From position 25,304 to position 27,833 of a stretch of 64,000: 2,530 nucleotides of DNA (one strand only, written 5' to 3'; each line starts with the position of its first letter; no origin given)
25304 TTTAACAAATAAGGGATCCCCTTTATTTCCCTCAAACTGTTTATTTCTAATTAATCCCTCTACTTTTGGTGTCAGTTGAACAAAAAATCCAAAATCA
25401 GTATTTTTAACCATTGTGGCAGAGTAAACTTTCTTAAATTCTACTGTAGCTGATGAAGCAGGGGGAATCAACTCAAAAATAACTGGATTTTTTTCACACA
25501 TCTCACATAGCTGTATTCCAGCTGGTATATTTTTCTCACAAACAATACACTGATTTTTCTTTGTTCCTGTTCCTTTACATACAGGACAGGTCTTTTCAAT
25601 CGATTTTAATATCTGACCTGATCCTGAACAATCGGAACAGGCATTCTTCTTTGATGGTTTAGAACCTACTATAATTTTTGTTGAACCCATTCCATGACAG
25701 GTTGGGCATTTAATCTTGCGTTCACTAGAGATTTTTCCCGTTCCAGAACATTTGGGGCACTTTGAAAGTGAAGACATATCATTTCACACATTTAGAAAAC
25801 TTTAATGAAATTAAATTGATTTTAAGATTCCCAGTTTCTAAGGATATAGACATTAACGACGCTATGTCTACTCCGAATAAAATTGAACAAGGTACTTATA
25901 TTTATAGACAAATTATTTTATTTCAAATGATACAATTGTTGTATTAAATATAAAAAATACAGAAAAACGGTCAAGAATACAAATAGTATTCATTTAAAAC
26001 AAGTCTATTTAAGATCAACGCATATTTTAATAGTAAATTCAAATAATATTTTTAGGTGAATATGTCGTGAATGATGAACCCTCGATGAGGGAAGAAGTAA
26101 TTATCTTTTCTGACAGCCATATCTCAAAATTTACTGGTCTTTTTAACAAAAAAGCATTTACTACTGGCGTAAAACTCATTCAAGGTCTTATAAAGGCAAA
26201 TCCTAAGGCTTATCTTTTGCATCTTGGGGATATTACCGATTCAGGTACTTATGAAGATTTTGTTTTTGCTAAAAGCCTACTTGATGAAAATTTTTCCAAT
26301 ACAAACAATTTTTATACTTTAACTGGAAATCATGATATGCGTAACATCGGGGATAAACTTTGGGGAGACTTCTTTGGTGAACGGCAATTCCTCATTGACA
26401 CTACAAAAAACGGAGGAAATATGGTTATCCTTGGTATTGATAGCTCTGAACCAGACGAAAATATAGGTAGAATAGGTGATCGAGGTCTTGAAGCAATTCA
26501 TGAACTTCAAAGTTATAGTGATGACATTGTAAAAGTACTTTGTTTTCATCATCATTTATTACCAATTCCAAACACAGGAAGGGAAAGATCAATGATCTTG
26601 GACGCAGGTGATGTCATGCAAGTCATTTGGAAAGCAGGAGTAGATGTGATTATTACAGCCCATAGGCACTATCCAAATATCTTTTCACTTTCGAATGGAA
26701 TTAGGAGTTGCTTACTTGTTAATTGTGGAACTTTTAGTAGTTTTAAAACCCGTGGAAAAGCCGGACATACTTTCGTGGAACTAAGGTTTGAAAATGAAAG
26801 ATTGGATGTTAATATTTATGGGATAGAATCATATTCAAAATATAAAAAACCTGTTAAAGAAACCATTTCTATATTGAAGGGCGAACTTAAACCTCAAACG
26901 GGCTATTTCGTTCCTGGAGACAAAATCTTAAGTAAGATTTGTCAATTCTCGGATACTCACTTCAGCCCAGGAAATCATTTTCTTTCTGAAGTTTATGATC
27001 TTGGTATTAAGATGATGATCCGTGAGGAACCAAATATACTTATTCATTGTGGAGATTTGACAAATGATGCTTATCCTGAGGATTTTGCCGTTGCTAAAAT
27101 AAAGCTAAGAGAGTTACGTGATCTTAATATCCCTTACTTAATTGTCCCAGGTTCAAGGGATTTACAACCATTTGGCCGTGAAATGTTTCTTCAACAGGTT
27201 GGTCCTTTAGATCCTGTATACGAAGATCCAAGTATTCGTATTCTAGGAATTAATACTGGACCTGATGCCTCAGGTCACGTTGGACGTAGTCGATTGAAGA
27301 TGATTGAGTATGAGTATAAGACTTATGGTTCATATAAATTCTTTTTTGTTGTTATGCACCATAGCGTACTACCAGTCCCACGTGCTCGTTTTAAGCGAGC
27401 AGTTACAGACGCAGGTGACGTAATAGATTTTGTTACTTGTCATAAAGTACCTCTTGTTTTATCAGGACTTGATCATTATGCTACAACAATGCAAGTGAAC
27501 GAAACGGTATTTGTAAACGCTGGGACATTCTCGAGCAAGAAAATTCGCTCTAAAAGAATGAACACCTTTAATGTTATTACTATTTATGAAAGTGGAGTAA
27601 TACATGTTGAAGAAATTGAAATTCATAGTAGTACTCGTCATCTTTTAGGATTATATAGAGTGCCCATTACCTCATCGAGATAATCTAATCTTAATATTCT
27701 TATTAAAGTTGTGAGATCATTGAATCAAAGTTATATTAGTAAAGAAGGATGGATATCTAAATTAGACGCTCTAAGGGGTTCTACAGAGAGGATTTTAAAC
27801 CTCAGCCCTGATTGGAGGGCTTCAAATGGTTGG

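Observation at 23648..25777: DnaJ-type (CxxCxGxG x4) zinc finger fused to an OB-fold / DHH / DHHA1 RecJ-like nuclease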

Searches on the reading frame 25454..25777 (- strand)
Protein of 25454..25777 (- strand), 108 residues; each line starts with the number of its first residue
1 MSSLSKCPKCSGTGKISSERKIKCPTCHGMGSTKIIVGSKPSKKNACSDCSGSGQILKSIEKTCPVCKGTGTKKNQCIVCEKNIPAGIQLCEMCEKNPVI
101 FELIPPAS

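Call 48: search_solved_structures(query=A4, max_evalue=0.01, show_alignments=2)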
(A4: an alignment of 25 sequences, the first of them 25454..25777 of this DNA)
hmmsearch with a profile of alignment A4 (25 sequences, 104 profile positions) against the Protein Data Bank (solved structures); distinct sequences matched with E-value up to 0.01: 8.
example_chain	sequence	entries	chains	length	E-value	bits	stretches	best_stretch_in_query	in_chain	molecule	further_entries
1exk_A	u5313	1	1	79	3.9e-09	39.9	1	4-70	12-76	DNAJ PROTEIN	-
1nlt_A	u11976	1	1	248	2.7e-08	37.2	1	4-75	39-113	Mitochondrial protein import protein MAS5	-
7zhs_A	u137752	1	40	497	3.5e-08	36.8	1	4-82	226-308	Ubiquitin-like protein SMT3,DnaJ homolog subfamily A member 2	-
2ctt_A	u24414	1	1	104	1.5e-06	31.6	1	4-72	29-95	DnaJ homolog subfamily A member 3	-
6jzb_A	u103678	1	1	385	4.4e-05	26.8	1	4-79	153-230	Chaperone protein DnaJ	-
3lcz_A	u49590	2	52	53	0.002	21.5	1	43-71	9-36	Inhibitor of TRAP, regulated by T-BOX (Trp) sequence RtpA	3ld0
4tvr_A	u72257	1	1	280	0.0033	20.8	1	57-103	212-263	E3 ubiquitin-protein ligase UHRF2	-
2e6s_A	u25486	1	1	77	0.0065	19.9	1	57-103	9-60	E3 ubiquitin-protein ligase UHRF2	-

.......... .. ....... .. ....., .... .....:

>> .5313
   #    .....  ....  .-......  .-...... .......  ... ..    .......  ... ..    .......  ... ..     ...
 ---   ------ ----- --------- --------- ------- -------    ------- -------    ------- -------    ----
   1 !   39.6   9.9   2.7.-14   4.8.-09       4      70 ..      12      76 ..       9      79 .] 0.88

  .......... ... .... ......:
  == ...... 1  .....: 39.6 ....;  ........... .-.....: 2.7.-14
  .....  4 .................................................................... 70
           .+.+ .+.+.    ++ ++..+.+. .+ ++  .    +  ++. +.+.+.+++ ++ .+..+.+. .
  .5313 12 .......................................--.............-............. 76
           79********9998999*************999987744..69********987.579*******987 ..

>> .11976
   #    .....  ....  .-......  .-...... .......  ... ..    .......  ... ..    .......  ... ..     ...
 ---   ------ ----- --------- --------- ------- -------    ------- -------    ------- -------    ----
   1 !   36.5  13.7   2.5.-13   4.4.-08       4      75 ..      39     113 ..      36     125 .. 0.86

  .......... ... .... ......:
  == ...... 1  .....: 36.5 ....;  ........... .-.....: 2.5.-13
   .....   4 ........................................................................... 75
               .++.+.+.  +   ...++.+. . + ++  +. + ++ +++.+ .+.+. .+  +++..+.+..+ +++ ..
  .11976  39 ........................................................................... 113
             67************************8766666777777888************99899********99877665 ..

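Call 52: predict_structure(alignment_id=A4)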
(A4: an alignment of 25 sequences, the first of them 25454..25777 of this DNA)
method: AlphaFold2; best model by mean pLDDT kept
length: 108 residues; sequences in the alignment: 25
mean_pLDDT: 79.8   pTM: 0.44
mean pLDDT of the five models: 79.8, 78.9, 76.9, 76.5, 68.8
residues with pLDDT >= 90: 14; 70-90: 78; 50-70: 15; < 50: 1
segments of 3 or more residues with pLDDT < 50: none
pLDDT, mean of each block of 10 residues (from residue 1): 71 88 90 76 83 91 85 78 79 75 56
secondary structure, 60 per line:
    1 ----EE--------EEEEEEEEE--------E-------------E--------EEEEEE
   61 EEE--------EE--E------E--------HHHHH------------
elements in order: E15-23 E55-63 H92-96

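Call 55: fold_search(model_id=the predicted structure, library=pdb)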
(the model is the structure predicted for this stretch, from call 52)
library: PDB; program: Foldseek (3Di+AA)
matches with E <= 10: 44; with E <= 0.001: 0
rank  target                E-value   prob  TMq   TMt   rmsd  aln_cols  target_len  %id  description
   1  7zhs_E                1.1e-01  0.25  0.21  0.16  16.3       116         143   18  3D reconstruction of the cylindrical assembly of DnaJA2 delta G/F by imposing D5 symmetry (released 2023-07-26)
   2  7zhs_H                1.1e-01  0.25  0.21  0.16  16.3       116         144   18  3D reconstruction of the cylindrical assembly of DnaJA2 delta G/F by imposing D5 symmetry (released 2023-07-26)
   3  7zhs_A                1.6e-01  0.21  0.21  0.10  16.3       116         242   18  3D reconstruction of the cylindrical assembly of DnaJA2 delta G/F by imposing D5 symmetry (released 2023-07-26)
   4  3ld0_2                3.2e-01  0.98  0.24  0.48   2.5        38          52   29  Crystal structure of B.licheniformis Anti-TRAP protein, an antagonist of TRAP-RNA interactions (released 2010-02-23)
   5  6jzb                  3.9e-01  0.07  0.18  0.09  24.9       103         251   25  Structural characterization of DnaJ from Streptococcus pneumonia presents a new tetramer of Hsp40 family (released 2020-11-04)
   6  7ubm_Q                9.6e-01  0.28  0.27  0.20   6.8        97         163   16  Transcription antitermination complex: "pre-engaged" Qlambda-loading complex (released 2022-09-28)
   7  9gxk_A                1.0e+00  0.09  0.17  0.03  16.6        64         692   26  C. thermocellum UvrA (basal conformation) (released 2025-12-24)
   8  7ubn_Q                1.3e+00  0.47  0.26  0.14   6.9        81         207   18  Transcription antitermination complex: NusA-containing "engaged" Qlambda-loading complex (released 2022-09-28)
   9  9gxm_A                1.5e+00  0.08  0.17  0.03  16.4        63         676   24  C. thermocellum UvrA in complex with unmodified DNA and AMPPNP (basal conformation) (released 2025-12-24)
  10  7tlf_E                1.9e+00  0.13  0.23  0.31   7.3        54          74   13  Structure of the photoacclimated Light Harvesting Complex PE545 from Proteomonas sulcata (released 2022-02-09)
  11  7ubj_A                2.4e+00  0.06  0.14  0.10  15.7        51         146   27  Transcription antitermination factor Qlambda, type-I crystal (released 2022-09-28)
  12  7tlf_I                2.7e+00  0.11  0.23  0.31   7.5        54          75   13  Structure of the photoacclimated Light Harvesting Complex PE545 from Proteomonas sulcata (released 2022-02-09)
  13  1nlt_A                2.7e+00  0.11  0.28  0.15  11.3        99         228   17  The crystal structure of Hsp40 Ydj1 (released 2004-01-13)
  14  7tja_R                3.3e+00  0.11  0.23  0.32   7.5        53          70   13  Structure of the Light Harvesting Complex PE545 from Proteomonas sulcata (released 2022-04-20)
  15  1qgw_A                3.3e+00  0.10  0.22  0.29   8.5        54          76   13  CRYSTAL STRUCTURE OF PHYCOERYTHRIN 545 FROM THE MARINE CRYPTOPHYTE RHODOMONAS CS24 (released 1999-05-19)
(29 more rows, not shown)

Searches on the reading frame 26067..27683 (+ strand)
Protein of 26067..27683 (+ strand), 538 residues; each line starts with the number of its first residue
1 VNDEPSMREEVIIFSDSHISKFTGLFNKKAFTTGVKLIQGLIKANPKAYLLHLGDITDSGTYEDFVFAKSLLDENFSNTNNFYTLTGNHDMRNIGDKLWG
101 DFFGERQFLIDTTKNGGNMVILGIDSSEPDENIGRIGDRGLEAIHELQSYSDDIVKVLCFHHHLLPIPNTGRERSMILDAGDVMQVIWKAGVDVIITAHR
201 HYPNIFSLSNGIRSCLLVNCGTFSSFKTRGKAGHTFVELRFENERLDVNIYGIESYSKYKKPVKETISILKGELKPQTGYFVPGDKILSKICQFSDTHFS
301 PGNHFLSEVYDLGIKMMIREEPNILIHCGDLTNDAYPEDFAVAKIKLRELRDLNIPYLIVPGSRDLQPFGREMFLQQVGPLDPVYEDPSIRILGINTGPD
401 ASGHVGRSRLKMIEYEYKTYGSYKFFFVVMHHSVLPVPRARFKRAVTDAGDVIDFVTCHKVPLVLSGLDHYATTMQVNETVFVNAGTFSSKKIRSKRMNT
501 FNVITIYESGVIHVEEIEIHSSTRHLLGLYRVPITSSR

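Call 58: search_protein_families(library=pfam, proteins=[window:26067-27683:+], max_evalue=0.001)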
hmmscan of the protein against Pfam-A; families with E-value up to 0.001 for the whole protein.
window:26067-27683:+ (538 aa): 2 families
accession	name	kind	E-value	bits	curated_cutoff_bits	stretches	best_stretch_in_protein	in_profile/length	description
PF00149.33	Metallophos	-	1.7e-15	58.4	21.5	2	11-203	3-191/191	Calcineurin-like phosphoesterase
PF12850.12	Metallophos_2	-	3e-11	44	27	1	290-503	2-148/154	Calcineurin-like phosphoesterase superfamily domain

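Call 59: search_solved_structures(query=window:26067-27683:+, max_evalue=0.01)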
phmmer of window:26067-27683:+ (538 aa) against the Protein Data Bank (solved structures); distinct sequences matched with E-value up to 0.01: 2.
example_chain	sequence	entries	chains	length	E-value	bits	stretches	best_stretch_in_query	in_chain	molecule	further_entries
2dxl_A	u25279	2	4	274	0.00028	23.1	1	316-450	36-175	Phosphohydrolase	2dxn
2zo9_B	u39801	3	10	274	0.00028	23.1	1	316-450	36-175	Phosphohydrolase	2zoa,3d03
